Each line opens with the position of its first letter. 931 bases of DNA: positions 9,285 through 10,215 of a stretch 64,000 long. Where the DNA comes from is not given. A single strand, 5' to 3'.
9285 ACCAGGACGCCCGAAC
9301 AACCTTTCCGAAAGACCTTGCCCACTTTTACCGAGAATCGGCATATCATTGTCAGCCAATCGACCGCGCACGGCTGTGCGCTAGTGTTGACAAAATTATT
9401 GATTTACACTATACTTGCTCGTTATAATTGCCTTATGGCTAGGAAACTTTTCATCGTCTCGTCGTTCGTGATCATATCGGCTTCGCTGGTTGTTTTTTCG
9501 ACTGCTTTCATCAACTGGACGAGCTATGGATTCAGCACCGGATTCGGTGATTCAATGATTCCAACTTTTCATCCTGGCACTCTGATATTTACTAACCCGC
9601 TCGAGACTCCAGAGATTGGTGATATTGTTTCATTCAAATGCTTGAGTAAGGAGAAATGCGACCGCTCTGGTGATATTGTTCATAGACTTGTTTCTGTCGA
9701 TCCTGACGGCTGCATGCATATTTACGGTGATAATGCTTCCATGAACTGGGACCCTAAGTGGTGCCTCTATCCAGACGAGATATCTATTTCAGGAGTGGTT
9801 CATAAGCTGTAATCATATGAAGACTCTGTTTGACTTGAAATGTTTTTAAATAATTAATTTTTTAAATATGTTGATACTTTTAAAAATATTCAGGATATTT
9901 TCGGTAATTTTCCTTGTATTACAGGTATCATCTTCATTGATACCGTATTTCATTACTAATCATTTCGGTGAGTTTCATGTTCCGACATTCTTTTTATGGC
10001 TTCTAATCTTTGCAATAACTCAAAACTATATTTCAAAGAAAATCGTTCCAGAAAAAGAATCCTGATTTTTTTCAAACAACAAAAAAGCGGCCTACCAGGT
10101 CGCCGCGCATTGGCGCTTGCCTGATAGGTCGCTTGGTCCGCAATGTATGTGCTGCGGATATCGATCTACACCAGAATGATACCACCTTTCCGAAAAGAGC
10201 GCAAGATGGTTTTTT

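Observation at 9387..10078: Plus-strand moron inside the structural operon: signal-peptidase-I-like gene plus a tiny 2-TM protein with its own promoter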

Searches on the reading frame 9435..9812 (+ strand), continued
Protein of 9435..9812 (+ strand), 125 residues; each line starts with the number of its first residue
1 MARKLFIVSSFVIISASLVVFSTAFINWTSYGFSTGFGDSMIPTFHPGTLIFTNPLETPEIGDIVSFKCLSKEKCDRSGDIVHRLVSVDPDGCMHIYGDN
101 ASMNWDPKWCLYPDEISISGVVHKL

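Call 46: search_dna_similar(query=window:9435-9809:+, collection=phages, mode=protein, max_evalue=1)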
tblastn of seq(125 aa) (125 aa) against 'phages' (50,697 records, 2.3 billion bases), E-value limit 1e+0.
Records with a match: 3; places in all: 3; records where one place covers at least 80% of the query: 0.
Best place of each record, by identity: <60% 3.
By first word of the organism name: Rhizobium 2; Moraxella 1.
By host as written in the record: Rhizobium radiobacter P007 2; Moraxella catarrhalis 1.
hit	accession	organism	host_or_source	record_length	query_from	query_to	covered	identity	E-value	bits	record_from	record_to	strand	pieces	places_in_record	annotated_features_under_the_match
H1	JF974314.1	Rhizobium phage RR1-A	Rhizobium radiobacter P007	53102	38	81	35%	38.6%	4e-3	41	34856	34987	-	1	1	hypothetical protein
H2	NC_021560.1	Rhizobium phage RR1-A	Rhizobium radiobacter P007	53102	38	81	35%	38.6%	4e-3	41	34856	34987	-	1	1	transcriptional repressor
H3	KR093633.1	Moraxella phage Mcat9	Moraxella catarrhalis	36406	38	65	22%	53.6%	6e-2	38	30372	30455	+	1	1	hypothetical protein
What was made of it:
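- Tried and rejected: tblastn against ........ with the His-type peptidase gave only weak S24-repressor hits (call 46).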

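Call 47: find_encoding_contigs(protein=P0064, flank=8000, max_places=1)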
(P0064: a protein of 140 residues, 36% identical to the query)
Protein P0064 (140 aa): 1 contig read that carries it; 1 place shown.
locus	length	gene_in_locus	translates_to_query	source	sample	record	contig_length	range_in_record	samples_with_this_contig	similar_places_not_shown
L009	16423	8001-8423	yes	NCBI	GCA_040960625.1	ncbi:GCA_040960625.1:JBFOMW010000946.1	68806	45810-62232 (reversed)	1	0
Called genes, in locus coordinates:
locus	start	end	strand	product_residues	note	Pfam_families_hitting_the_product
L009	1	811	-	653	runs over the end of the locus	-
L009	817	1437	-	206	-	-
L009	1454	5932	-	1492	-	-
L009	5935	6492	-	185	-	PF07460:NUMOD3 (weak)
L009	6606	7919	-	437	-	-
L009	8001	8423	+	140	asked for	PF10502:Peptidase_S26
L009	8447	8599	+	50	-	-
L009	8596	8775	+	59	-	-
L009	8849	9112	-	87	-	-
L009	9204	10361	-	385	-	-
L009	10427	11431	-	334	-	-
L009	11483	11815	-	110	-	-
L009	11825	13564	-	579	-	-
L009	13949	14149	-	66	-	-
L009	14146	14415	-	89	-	-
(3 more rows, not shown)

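Call 48: find_encoding_contigs(protein=P0174, flank=8000, max_places=1)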
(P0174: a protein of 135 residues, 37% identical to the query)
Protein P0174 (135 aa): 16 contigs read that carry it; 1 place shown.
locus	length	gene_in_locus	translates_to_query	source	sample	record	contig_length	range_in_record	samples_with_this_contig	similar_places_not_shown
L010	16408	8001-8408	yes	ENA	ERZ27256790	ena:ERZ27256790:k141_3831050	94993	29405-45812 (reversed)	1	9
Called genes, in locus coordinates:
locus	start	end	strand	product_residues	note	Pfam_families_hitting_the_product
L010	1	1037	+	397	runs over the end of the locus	PF00009:GTP_EFTU, PF03144:GTP_EFTU_D2, PF03143:GTP_EFTU_D3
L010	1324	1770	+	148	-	-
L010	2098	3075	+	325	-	-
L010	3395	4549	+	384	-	PF03033:Glyco_transf_28, PF04101:Glyco_tran_28_C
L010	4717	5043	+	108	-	-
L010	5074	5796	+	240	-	PF01386:Ribosomal_L25p, PF14693:Ribosomal_TL5_C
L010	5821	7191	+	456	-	PF13406:SLT_2 (weak)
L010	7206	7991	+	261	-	PF02673:BacA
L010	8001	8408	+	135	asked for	PF10502:Peptidase_S26 (weak)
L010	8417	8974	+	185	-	PF01863:YgjP-like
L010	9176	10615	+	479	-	PF01336:tRNA_anti-codon, PF00152:tRNA-synt_2, PF01409:tRNA-synt_2d (weak)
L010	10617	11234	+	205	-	PF02527:GidB, PF13847:Methyltransf_31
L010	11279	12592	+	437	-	PF02403:Seryl_tRNA_N, PF00587:tRNA-synt_2b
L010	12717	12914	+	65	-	-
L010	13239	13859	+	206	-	-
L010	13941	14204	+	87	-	-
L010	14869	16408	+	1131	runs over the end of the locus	PF04563:RNA_pol_Rpb2_1, PF04561:RNA_pol_Rpb2_2, PF04565:RNA_pol_Rpb2_3, PF10385:RNA_pol_Rpb2_45, PF00562:RNA_pol_Rpb2_6, PF04560:RNA_pol_Rpb2_7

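Call 66: find_encoding_contigs(protein=P0156, flank=7000, max_places=1)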
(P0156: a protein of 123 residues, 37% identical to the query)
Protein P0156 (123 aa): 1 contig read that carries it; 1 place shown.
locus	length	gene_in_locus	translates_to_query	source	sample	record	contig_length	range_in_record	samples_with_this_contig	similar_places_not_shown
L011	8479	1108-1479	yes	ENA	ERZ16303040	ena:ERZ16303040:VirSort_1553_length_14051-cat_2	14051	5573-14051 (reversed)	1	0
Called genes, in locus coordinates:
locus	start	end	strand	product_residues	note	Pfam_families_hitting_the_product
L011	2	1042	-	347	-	?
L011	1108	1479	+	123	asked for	PF10502:Peptidase_S26, PF00717:Peptidase_S24 (faint)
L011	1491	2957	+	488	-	PF02689:Herpes_Helicase (faint), PF05970:PIF1, PF13604:AAA_30 (weak), PF13245:AAA_19, PF13401:AAA_22 (weak), PF01443:Viral_helicase1 (faint), PF13538:UvrD_C_2 (weak)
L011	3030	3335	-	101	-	-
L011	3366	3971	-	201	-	-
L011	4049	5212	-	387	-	-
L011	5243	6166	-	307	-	-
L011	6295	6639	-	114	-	-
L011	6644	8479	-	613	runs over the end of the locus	-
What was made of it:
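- One related phage (L011) has a PIF1-type helicase after the peptidase (call 66).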

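Call 67: find_encoding_contigs(protein=P0167, flank=7000, max_places=1)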
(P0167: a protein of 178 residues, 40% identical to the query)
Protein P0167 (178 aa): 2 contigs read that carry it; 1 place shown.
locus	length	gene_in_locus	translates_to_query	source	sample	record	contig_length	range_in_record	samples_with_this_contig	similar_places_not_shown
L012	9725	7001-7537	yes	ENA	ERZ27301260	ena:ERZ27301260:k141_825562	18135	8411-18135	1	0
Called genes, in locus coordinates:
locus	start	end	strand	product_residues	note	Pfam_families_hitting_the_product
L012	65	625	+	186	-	PF01812:5-FTHF_cyc-lig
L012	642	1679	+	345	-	-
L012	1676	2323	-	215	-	-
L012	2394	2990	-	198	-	PF13482:RNase_H_2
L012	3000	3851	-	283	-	PF01370:Epimerase, PF04321:RmlD_sub_bind, PF16363:GDP_Man_Dehyd, PF01073:3Beta_HSD, PF02719:Polysacc_synt_2 (weak), PF07993:NAD_binding_4 (weak)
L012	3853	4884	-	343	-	PF01594:AI-2E_transport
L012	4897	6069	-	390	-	PF00089:Trypsin, PF10459:Peptidase_S46 (faint), PF13365:Trypsin_2, PF13180:PDZ_2, PF17820:PDZ_6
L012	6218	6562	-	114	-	PF00453:Ribosomal_L20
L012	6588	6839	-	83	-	PF01632:Ribosomal_L35p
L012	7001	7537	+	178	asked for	PF10502:Peptidase_S26 (faint)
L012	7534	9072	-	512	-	PF07690:MFS_1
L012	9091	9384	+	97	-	-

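Call 68: find_encoding_contigs(protein=P0158, flank=7000, max_places=1)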
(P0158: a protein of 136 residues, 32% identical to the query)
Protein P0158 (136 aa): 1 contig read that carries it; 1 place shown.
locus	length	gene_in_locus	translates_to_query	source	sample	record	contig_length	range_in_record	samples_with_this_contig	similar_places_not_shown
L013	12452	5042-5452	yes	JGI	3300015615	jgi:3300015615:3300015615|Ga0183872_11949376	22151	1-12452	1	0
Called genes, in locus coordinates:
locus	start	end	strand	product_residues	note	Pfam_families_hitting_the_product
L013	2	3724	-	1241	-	?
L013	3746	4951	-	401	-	-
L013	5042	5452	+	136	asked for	PF10502:Peptidase_S26 (weak), PF00717:Peptidase_S24 (weak)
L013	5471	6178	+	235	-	-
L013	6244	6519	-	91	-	-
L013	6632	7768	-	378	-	PF19821:Phage_capsid_2 (faint)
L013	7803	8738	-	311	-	-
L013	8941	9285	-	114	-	-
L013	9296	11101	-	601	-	-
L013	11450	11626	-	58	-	-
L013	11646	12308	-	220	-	-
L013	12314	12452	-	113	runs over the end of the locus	-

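Call 70: search_protein_families(library=phrogs, alignment_id=A1, max_evalue=0.001)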
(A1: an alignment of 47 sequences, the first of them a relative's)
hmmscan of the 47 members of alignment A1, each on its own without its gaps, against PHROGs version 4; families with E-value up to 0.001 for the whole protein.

A. member 1, P0001 (125 aa): 0 families

B. families by the number of members that match (of 47 scanned): 4 families
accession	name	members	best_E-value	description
phrog_4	-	12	3.2e-12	transcriptional repressor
phrog_6201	-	7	3.4e-09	CI-like repressor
phrog_15562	-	7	2.2e-07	-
phrog_811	-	2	8.2e-05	UmuD-like protein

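Call 83: fold_search(model_id=the predicted structure, library=viral)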
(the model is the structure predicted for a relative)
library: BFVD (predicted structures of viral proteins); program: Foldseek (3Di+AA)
matches with E <= 10: 569; with E <= 0.001: 3
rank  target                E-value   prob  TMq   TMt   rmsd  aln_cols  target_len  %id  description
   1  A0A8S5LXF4            2.0e-05  1.00  0.59  0.60   4.0       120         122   20  Peptidase S26 domain-containing protein [Myoviridae sp. ctZgq1]
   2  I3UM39                8.2e-04  1.00  0.60  0.41   2.1        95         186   18  (no name in the UniProt tables at hand)
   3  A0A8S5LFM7            8.7e-04  1.00  0.60  0.26   2.2        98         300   21  Repressor protein CI [Myoviridae sp. ctT1Q6]
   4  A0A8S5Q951            1.0e-03  1.00  0.59  0.32   2.5        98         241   20  Repressor protein CI [Siphoviridae sp. ct5qs5]
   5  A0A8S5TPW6            1.3e-03  1.00  0.57  0.33   2.6       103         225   19  Repressor protein CI [Myoviridae sp. ct2AC8]
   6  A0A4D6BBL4            1.9e-03  1.00  0.54  0.21   2.2        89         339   21  (no name in the UniProt tables at hand)
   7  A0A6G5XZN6            3.4e-03  1.00  0.55  0.34   2.8        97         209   20  (no name in the UniProt tables at hand)
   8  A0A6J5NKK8            3.6e-03  1.00  0.54  0.32   4.1        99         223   16  COG2932 Predicted transcriptional regulator [uncultured Caudovirales phage]
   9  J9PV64                3.6e-03  1.00  0.55  0.51   4.7       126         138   19  Putative signal peptidase I [Bacillus phage BCD7]
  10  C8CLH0                3.8e-03  1.00  0.62  0.25   2.3       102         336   19  (no name in the UniProt tables at hand)
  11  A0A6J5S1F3            4.1e-03  1.00  0.46  0.29   4.6        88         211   14  HTH_XRE domain containing protein [uncultured Caudovirales phage]
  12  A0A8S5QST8            4.3e-03  1.00  0.52  0.30   3.0        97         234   16  Repressor [Myoviridae sp. ctRTx89]
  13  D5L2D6                4.6e-03  1.00  0.55  0.34   3.0       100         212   19  HTH protein [uncultured virus]
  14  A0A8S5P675            4.9e-03  1.00  0.55  0.71   3.4        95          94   18  SipA [Siphoviridae sp. ctTwu10]
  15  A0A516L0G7            5.2e-03  1.00  0.47  0.55   3.3        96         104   23  (no name in the UniProt tables at hand)
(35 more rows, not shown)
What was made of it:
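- Closest known: Phage-annotated S26 proteins. Same: Structural matches: E = 2e-5 and TM 0.59 for ctZgq1; E = 3.6e-3 for BCD7 (call 83).
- A BFVD entry named 'SipA' from an uncultured siphovirus also matches (call 83).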

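Call 87: search_solved_structures(query=A1, max_evalue=0.01, show_alignments=4)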
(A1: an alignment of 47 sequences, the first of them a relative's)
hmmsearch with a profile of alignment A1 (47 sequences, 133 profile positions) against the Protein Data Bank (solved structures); distinct sequences matched with E-value up to 0.01: 12.
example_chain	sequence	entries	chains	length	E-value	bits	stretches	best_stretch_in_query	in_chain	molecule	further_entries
4me8_A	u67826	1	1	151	3.7e-07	33.3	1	36-68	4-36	Signal peptidase I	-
4nv4_A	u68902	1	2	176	1.3e-06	31.6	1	31-87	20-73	Signal peptidase I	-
7p2p_A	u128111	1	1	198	1.8e-06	31.2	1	15-104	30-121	Signal peptidase complex catalytic subunit SEC11A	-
7p2q_A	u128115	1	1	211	1.8e-06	31.1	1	11-105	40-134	Signal peptidase complex catalytic subunit SEC11C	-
9rjb_A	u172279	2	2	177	2e-05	27.7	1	15-104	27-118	Signal peptidase complex catalytic subunit SEC11A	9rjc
4wvh_A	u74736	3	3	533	0.00026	24.1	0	34-70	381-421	Maltose-binding periplasmic protein,Signal peptidase IB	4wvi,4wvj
4wvg_A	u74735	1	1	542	0.0042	20.2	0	34-70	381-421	Maltose-binding periplasmic protein,Signal peptidase IB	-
9nlo_A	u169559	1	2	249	0.0047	20.1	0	31-56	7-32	Signal peptidase I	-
1t7d_A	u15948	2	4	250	0.0062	19.7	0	89-116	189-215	SIGNAL PEPTIDASE I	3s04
1kn9_A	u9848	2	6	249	0.0067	19.6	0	89-116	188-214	Signal peptidase I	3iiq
1b12_A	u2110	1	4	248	0.0072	19.5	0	89-116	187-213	SIGNAL PEPTIDASE I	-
6b88_A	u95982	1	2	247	0.0075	19.4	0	89-116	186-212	Signal peptidase I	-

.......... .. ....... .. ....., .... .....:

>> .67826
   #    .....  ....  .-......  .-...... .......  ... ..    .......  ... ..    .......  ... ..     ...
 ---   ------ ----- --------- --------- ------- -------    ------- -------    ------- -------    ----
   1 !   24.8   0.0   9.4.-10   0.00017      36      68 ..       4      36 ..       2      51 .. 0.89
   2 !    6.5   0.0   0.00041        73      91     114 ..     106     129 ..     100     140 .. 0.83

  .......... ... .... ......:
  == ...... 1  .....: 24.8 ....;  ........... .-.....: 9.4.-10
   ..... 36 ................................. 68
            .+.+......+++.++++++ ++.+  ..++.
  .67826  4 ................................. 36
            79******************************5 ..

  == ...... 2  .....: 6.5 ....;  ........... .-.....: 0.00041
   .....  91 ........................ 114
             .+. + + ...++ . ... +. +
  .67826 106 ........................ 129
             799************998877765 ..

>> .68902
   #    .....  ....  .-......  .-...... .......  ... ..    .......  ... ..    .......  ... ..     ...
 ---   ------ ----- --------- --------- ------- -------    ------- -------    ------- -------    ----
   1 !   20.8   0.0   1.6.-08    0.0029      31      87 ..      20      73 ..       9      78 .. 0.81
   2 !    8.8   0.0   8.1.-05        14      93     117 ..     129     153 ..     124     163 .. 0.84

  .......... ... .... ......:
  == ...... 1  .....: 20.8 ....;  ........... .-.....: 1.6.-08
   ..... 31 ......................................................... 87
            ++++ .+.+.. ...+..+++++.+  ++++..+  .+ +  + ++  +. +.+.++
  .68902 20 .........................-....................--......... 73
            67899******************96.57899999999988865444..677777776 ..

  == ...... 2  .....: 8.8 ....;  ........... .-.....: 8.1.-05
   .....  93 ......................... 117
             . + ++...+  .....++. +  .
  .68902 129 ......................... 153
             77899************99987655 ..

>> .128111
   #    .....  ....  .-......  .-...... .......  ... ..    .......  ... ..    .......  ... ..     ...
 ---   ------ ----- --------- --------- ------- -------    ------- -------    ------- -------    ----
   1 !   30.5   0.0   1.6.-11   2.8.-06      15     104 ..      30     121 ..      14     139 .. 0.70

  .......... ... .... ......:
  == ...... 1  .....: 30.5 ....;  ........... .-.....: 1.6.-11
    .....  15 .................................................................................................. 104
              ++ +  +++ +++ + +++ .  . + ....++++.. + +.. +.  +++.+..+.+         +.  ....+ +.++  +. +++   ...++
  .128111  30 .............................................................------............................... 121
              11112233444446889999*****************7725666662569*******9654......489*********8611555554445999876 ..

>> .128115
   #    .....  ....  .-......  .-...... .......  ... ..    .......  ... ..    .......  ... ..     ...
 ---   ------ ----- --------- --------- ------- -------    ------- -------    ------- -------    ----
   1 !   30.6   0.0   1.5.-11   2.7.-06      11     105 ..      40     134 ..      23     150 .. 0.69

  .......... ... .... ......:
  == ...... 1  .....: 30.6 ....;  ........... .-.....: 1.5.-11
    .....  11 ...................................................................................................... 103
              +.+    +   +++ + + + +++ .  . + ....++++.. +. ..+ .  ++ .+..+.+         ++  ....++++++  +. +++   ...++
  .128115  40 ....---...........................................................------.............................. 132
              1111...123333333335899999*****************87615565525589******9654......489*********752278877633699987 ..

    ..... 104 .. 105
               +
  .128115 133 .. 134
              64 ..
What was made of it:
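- The top profile hits in the PDB are signal peptidases and SEC11 (call 87).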

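Call 100: search_protein_families(library=padloc, proteins=[window:9435-9812:+], max_evalue=0.01)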
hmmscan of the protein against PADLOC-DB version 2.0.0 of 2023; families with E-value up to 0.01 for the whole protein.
window:9435-9812:+ (125 aa): 0 families

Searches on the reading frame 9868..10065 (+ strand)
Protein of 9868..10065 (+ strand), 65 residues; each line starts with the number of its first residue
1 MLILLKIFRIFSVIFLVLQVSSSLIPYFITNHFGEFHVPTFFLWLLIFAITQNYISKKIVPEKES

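Call 3: search_protein_families(library=pfam, proteins=[window:9868-10062:+], max_evalue=10)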
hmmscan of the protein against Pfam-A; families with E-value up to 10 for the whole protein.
seq(65 aa): 0 families

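Call 4: search_protein_families(library=ncbifam, proteins=[window:9868-10062:+], max_evalue=10)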
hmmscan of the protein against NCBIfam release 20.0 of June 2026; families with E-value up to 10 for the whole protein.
seq(65 aa): 1 family
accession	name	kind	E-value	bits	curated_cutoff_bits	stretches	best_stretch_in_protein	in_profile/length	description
TIGR00796.1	livcs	equivalog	0.054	12.5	243.4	1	10-52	112-154/405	branched-chain amino acid transport system II carrier protein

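Call 12: search_protein_families(library=phrogs, proteins=[window:9868-10065:+], max_evalue=0.01)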
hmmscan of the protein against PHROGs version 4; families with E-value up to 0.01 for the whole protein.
window:9868-10065:+ (65 aa): 0 families

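Call 100: search_protein_families(library=padloc, proteins=[window:9868-10065:+], max_evalue=0.01)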
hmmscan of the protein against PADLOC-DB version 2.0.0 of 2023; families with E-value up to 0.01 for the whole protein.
window:9868-10065:+ (65 aa): 0 families
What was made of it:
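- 9868..10065 (+): ORF2: a 65-aa protein with two membrane helices and a charged C-terminus (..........), in 26% GC DNA. It is the variable 'cargo' slot of the cassette. No family hit in Pfam, NCBIfam, PHROGs or PADLOC (calls 3, 4, 12, 100).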
